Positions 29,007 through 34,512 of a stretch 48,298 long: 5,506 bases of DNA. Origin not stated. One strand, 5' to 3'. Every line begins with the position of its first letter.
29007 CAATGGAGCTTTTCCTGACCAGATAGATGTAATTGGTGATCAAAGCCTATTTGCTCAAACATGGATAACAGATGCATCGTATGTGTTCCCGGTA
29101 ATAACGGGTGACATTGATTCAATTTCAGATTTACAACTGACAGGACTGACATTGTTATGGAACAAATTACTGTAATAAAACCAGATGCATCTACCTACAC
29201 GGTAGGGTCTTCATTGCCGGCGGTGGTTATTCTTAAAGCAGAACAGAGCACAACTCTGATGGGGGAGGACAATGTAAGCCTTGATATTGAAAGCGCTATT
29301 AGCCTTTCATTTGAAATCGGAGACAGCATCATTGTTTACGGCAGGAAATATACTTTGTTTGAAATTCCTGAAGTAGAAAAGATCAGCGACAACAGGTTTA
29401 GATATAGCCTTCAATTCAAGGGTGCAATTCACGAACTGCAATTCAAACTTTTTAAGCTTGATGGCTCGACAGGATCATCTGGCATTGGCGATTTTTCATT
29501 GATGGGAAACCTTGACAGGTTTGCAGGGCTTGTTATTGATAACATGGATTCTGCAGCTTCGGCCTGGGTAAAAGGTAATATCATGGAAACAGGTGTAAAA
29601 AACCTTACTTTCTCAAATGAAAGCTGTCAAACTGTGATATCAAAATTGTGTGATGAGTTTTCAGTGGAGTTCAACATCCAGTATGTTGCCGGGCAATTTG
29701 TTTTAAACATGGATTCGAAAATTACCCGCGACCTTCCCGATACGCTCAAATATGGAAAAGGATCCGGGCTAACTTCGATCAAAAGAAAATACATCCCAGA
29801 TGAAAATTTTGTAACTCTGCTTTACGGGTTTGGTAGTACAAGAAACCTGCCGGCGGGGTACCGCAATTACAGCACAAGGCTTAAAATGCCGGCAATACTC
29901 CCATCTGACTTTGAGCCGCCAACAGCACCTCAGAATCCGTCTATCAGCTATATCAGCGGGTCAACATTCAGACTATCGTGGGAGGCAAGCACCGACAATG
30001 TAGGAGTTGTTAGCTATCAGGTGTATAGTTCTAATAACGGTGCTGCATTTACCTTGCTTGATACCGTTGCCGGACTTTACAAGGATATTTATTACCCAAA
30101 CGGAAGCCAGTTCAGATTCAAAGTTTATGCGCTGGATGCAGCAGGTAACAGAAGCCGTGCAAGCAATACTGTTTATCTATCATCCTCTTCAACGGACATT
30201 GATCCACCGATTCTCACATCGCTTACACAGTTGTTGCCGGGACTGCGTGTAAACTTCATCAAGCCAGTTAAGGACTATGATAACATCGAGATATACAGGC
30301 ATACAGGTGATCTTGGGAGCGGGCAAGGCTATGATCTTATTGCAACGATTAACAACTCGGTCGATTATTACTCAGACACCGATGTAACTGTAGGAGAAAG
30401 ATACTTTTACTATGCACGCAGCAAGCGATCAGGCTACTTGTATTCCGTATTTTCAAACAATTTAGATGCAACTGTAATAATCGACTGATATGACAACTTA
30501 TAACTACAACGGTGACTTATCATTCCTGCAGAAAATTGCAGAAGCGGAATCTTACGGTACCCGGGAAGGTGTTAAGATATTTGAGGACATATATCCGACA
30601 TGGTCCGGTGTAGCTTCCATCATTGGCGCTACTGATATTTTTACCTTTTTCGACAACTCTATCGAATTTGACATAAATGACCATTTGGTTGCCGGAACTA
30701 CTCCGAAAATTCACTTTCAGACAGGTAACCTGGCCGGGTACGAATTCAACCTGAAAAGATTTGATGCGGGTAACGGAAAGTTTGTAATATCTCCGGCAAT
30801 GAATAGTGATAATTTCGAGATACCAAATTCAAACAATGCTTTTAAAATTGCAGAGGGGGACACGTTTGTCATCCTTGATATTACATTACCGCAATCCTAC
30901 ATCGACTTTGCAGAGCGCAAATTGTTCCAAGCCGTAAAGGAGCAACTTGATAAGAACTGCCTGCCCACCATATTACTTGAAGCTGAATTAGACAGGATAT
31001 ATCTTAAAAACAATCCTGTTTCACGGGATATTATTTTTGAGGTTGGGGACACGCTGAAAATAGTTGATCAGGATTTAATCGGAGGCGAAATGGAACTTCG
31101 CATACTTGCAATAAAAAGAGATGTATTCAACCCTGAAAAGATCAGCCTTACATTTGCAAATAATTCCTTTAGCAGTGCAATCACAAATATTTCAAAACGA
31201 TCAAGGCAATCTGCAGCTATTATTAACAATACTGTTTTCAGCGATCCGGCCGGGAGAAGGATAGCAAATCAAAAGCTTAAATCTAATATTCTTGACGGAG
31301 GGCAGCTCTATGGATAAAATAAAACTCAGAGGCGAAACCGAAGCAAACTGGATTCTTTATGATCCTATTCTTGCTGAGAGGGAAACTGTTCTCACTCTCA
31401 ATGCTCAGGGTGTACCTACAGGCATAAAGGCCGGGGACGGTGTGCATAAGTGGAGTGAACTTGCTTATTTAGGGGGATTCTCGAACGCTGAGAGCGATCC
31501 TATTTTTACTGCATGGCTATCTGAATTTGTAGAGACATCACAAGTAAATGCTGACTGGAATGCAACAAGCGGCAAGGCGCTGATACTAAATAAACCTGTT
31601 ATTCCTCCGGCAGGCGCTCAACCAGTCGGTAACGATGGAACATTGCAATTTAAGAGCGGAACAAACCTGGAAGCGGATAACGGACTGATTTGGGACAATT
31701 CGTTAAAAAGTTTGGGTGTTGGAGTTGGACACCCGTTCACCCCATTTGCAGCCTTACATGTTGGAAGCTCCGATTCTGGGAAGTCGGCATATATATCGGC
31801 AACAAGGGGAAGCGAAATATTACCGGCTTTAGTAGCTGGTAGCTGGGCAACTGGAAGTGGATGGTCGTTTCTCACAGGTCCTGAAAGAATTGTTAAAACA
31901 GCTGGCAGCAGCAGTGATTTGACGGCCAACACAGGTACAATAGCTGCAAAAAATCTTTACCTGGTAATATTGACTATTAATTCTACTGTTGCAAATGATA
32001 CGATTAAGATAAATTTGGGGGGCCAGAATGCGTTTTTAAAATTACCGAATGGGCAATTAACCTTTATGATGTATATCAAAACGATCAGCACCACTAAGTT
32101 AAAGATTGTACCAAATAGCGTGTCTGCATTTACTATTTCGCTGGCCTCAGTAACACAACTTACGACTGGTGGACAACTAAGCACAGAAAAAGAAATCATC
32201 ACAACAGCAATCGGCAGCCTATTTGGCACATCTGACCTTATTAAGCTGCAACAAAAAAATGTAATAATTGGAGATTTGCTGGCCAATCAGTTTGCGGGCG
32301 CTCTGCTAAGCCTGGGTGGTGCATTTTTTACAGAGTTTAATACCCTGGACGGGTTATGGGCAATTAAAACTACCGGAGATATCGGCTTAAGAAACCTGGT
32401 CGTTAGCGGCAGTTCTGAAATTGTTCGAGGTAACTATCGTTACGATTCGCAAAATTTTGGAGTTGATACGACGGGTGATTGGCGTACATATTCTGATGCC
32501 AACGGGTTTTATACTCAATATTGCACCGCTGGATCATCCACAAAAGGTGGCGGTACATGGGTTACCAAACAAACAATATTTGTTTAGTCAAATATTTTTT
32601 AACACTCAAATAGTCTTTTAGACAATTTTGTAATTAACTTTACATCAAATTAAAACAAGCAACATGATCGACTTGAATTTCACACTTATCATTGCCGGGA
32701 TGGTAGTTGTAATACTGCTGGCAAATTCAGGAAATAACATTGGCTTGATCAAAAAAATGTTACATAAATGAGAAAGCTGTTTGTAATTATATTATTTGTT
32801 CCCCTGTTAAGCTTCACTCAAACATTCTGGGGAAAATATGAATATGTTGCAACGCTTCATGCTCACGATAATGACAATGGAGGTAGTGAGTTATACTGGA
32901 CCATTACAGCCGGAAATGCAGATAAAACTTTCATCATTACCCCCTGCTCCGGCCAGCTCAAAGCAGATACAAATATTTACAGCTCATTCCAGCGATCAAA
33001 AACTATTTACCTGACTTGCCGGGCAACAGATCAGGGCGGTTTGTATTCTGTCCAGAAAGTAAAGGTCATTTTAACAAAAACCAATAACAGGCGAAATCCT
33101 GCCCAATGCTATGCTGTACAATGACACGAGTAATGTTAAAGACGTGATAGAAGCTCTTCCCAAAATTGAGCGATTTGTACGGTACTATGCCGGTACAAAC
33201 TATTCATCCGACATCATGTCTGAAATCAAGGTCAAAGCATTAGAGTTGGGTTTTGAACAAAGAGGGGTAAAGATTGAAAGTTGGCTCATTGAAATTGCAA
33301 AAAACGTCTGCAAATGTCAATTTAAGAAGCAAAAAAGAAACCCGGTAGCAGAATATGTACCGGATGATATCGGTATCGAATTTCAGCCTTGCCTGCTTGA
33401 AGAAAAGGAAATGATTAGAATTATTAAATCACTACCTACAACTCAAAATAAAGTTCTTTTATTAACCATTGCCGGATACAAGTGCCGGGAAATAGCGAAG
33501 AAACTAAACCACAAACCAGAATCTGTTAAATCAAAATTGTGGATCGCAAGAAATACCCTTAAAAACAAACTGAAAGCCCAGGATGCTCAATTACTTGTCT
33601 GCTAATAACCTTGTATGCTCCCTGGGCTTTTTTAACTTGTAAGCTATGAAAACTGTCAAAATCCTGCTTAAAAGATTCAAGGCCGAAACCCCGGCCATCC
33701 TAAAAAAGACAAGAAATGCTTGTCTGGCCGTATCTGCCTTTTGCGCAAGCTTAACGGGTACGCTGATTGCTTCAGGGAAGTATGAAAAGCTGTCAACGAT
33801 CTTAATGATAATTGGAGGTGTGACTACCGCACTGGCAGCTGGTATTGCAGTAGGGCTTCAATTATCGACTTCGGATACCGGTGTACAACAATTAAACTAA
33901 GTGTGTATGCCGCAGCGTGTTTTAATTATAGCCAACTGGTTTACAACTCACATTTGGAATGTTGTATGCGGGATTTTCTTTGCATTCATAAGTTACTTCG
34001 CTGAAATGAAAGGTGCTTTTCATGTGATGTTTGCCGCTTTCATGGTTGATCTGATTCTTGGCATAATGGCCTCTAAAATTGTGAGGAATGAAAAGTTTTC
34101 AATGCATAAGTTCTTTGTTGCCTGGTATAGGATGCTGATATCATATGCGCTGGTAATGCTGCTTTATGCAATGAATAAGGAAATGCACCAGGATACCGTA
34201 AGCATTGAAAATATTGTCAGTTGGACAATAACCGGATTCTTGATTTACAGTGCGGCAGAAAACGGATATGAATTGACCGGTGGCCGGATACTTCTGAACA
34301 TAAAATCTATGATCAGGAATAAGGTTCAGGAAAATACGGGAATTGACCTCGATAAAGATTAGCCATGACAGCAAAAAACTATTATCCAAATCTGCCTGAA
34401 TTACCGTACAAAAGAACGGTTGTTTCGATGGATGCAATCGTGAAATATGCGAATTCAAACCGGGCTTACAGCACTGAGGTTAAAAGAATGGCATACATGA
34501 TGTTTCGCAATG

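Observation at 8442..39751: A 15-bp palindrome fused at fixed spacing to the Bacteroidota -7 box marks about ten phage transcription units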

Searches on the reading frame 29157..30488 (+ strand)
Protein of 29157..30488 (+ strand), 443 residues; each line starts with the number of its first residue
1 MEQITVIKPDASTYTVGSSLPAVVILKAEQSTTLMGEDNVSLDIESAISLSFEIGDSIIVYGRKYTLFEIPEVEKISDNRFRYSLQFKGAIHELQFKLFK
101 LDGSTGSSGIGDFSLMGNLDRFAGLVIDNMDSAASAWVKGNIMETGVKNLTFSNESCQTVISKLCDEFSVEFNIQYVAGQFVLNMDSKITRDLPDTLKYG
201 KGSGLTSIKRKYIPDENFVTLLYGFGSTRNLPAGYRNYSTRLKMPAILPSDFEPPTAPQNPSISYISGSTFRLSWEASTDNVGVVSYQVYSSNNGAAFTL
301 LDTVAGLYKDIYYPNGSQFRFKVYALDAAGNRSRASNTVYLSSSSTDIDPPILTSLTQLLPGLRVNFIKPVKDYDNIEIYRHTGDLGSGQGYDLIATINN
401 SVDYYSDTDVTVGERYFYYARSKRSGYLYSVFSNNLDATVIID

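Call 31: find_related_loci(query=window:29157-30488:+, collection=viral_contigs, flank=10000)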
Query window:29157-30488:+ (443 aa) in viral_contigs; peptide patterns used: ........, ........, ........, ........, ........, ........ (x = any residue, [..] = any of these).
12 stretches matched a pattern; 5 encode a relative of the query (tblastn E <= 1e-3); 5 distinct loci.
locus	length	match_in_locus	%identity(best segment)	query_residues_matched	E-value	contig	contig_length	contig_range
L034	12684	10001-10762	32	1-245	2e-28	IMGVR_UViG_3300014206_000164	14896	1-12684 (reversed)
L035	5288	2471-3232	32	1-245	2e-28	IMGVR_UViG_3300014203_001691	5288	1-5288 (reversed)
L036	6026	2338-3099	32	1-245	2e-28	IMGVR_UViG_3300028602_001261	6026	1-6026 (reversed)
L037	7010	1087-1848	32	1-245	2e-28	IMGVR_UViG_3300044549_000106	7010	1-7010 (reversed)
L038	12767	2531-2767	42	250-333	1e-9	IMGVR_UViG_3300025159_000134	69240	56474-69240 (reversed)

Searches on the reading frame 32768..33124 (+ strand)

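Call 35: search_protein_families(library=phrogs, proteins=[window:32768-33124:+], max_evalue=0.001)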
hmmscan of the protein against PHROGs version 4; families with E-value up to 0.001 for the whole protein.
window:32768-33124:+ (118 aa): 0 families

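Call 42: search_protein_families(library=pfam, proteins=[window:32768-33124:+], max_evalue=0.01)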
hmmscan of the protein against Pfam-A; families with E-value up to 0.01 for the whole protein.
window:32768-33124:+ (118 aa): 1 family
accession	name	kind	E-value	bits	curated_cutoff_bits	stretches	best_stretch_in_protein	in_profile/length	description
PF00028.23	Cadherin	-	0.00045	21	28.8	1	27-101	15-91/93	Cadherin domain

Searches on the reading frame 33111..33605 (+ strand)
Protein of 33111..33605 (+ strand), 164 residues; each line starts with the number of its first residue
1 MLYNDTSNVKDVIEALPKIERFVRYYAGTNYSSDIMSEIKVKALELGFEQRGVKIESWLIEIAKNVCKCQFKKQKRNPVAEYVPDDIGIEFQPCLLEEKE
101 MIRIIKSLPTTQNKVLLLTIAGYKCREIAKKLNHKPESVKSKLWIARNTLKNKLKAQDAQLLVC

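Call 9: search_protein_families(library=pfam, proteins=[window:33111-33605:+], max_evalue=0.01)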
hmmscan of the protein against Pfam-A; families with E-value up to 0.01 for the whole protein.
window:33111-33605:+ (164 aa): 4 families
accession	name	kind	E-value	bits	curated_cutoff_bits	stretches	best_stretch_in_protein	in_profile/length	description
PF04542.20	Sigma70_r2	-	1.6e-06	28.2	24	1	16-76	6-70/71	Sigma-70 region 2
PF08281.18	Sigma70_r4_2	-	4.6e-06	26.6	25.7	1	100-143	3-47/54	Sigma-70, region 4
PF00196.25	GerE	-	0.0046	17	23.5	1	107-160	2-51/57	Bacterial regulatory proteins, luxR family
PF07638.17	Sigma70_ECF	-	0.007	16.7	21.1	1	101-155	130-184/185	ECF sigma factor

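Call 32: find_homologous_proteins(query=window:33111-33605:+)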
Query window:33111-33605:+ (164 aa): 7 proteins with E <= 0.001 among 291 candidates.
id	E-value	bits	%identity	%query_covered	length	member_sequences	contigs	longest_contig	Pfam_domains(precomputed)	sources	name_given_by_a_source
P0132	4.6e-102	356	100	100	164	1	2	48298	PF04542.21,PF08281.19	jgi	-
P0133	2.0e-47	179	58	87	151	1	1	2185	PF00196.26,PF04542.21,PF08281.19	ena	-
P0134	2.9e-47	179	58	89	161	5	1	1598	PF04542.21,PF08281.19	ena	-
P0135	1.8e-46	176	58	87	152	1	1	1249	PF00196.26,PF08281.19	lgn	-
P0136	2.4e-44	169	56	87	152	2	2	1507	PF00196.26,PF08281.19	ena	-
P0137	8.6e-42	161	55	87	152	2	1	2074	PF08281.19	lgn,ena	-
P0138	1.9e-40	156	54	88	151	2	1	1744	PF08281.19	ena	-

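Call 35: search_protein_families(library=phrogs, proteins=[window:33111-33605:+], max_evalue=0.001)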
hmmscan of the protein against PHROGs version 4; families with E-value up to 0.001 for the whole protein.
window:33111-33605:+ (164 aa): 1 family
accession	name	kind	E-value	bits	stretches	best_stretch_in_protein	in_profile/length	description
phrog_1740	-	transcription regulation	1.4e-13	51.2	1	12-160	62-222/567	RNA polymerase sigma factor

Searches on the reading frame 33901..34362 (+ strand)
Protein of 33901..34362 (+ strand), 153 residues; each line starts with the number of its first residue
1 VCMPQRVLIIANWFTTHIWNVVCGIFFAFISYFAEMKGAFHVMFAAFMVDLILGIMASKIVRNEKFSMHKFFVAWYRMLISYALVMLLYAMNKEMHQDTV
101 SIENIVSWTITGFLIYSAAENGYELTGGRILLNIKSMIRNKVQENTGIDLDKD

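Call 8: search_protein_families(library=pfam, proteins=[window:33901-34362:+], max_evalue=0.01)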
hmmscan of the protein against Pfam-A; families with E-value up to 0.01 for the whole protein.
window:33901-34362:+ (153 aa): 2 families
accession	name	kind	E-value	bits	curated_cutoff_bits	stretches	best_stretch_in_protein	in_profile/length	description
PF05105.17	Phage_holin_4_1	-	4.4e-05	24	22.2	1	31-122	5-96/116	Bacteriophage holin family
PF06819.16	Arc_PepC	-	0.0052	17.4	23.4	1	83-147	11-76/110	Archaeal Peptidase A24 C-terminal Domain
